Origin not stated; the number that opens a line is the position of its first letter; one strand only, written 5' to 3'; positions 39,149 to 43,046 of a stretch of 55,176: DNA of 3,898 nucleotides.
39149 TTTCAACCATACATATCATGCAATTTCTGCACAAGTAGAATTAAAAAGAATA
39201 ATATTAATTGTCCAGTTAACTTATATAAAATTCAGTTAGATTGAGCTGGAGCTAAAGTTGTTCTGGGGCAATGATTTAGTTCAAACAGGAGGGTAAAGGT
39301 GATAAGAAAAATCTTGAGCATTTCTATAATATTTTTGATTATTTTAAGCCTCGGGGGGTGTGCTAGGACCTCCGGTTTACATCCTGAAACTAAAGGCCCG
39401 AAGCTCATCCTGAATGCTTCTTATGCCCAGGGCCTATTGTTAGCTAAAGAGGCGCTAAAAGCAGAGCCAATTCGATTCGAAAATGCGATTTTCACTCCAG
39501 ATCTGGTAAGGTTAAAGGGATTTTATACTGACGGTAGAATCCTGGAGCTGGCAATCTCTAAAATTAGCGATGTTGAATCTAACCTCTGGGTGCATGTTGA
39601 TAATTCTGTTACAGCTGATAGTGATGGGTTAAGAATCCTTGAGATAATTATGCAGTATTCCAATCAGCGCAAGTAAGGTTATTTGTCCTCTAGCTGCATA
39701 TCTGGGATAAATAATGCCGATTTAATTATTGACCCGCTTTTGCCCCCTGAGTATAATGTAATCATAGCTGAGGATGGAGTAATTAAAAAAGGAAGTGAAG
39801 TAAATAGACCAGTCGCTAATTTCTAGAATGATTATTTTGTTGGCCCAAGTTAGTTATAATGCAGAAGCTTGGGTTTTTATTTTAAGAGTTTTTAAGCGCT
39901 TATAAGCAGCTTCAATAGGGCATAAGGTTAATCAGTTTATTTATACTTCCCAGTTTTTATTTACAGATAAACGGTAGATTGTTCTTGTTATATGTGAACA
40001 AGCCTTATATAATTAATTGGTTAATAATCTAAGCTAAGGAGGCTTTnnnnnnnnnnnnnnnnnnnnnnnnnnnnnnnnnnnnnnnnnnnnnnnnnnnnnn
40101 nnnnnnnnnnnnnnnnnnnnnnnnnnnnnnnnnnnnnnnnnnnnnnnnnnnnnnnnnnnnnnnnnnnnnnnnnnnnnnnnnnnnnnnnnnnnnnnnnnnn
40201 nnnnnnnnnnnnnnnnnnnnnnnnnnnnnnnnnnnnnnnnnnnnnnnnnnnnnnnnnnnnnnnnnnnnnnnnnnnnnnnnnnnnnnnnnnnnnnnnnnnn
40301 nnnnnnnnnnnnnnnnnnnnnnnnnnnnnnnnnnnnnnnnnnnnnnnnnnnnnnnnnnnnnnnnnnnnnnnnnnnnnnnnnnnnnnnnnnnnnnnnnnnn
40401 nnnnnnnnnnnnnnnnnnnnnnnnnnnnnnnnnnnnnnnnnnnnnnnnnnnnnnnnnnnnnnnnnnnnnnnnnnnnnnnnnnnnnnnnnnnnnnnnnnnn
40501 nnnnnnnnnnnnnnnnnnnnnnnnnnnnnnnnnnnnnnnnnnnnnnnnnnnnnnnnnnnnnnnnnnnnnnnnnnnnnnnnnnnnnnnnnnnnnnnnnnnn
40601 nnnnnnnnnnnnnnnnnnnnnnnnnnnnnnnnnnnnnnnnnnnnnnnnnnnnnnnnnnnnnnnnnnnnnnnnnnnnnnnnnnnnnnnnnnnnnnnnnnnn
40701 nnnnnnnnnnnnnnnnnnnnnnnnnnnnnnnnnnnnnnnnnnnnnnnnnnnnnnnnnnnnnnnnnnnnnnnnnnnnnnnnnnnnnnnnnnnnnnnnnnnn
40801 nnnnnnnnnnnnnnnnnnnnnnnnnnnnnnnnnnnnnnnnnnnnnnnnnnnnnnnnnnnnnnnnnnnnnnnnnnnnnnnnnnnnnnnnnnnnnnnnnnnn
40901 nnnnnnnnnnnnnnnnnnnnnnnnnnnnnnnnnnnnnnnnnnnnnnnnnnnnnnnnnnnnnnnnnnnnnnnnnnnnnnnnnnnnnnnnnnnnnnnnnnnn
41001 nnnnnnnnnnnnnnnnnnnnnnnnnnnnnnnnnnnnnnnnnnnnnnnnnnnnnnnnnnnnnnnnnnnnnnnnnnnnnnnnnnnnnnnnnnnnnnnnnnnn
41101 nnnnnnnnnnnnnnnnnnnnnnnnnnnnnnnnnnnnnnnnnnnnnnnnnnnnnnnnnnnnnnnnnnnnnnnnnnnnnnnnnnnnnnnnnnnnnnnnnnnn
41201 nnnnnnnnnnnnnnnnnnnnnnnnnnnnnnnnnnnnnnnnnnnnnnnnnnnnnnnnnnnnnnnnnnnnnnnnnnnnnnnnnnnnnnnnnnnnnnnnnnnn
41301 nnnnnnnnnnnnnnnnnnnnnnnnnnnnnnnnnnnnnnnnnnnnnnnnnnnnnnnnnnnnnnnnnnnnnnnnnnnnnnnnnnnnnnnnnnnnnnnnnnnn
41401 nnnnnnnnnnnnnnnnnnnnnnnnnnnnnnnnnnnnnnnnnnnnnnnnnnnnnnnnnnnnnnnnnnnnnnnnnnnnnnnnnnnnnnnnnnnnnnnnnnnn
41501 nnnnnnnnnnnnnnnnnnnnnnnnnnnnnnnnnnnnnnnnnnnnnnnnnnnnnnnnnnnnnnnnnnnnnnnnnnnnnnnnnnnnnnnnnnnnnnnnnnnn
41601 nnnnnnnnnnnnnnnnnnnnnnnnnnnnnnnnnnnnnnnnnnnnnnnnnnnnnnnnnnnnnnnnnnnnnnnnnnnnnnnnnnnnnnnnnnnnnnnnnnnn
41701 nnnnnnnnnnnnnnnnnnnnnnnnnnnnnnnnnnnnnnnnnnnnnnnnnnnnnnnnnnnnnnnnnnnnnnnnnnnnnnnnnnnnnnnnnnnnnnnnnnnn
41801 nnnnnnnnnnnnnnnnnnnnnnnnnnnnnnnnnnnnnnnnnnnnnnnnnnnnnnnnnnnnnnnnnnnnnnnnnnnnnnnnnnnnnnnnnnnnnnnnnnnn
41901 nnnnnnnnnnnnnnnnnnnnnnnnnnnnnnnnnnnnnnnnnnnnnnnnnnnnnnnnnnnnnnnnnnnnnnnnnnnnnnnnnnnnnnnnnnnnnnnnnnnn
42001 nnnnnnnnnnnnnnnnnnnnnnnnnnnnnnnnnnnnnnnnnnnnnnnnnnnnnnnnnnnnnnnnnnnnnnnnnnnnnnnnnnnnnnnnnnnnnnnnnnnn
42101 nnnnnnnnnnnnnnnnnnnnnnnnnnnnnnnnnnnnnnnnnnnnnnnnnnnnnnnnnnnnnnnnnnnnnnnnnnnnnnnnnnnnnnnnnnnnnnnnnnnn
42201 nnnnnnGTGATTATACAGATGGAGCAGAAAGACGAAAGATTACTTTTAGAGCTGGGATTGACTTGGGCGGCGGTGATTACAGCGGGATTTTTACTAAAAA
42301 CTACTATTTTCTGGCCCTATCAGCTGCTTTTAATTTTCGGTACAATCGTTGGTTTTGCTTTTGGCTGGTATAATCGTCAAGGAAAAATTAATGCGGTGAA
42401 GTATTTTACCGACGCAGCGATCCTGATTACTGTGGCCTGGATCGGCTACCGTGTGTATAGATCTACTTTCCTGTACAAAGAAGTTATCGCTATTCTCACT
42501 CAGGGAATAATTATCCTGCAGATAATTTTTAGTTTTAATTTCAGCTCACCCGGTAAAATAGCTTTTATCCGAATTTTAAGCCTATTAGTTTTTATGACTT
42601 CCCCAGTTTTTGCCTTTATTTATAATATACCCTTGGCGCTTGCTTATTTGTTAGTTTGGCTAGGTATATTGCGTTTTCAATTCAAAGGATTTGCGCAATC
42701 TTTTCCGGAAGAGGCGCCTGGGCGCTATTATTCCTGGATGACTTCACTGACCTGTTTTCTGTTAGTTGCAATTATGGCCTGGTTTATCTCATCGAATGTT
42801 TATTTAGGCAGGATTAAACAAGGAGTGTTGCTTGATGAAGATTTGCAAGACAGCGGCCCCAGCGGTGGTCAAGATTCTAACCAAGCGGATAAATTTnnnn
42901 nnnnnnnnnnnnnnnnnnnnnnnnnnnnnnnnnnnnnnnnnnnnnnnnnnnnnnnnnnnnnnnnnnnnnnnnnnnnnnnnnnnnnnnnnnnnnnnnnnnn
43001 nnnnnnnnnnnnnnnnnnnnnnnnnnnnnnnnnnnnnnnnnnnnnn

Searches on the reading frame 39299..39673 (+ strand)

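Call 17: search_protein_families(library=pfam, proteins=[window:39299-39673:+], max_evalue=5)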
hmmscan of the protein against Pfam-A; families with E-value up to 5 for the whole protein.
window:39299-39673:+ (125 aa): 1 family
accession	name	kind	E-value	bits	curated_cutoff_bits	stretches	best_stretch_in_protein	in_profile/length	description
PF16932.10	T4SS_TraI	-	0.26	10.9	26.1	1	60-121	139-199/213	Type IV secretory system, conjugal DNA-protein transfer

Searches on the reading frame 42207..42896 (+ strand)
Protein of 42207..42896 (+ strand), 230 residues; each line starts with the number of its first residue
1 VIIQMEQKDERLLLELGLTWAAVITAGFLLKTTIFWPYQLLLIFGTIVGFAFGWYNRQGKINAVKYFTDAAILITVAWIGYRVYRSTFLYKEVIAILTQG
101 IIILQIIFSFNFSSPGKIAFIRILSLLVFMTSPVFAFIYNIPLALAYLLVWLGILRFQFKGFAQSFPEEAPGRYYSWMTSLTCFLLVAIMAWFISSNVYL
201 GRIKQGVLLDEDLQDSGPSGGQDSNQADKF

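Call 84: search_protein_families(library=pfam, alignment_id=A7, max_evalue=0.1)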
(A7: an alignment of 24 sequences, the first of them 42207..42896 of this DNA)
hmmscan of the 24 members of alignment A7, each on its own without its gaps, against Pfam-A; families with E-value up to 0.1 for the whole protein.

A. member 1, window:42207-42896:+ (230 aa): 1 family
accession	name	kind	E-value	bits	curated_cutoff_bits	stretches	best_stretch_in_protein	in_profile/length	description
PF11992.13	TgpA_N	-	0.028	13.8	30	1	20-193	1-176/333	TgpA N-terminal domain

B. families by the number of members that match (of 24 scanned): 5 families
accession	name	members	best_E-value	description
PF11992.13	TgpA_N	7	1.2e-05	TgpA N-terminal domain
PF16082.10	Phage_holin_2_4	1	0.015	Bacteriophage holin family, superfamily II-like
PF24961.1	NfeD_membrane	1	0.03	NfeD integral membrane domain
PF20460.3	DUF6713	1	0.042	Family of unknown function (DUF6713)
PF21389.3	CASTOR1_ACT-like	1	0.064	Cytosolic arginine sensor for mTORC1 subunit 1/2, ACT-like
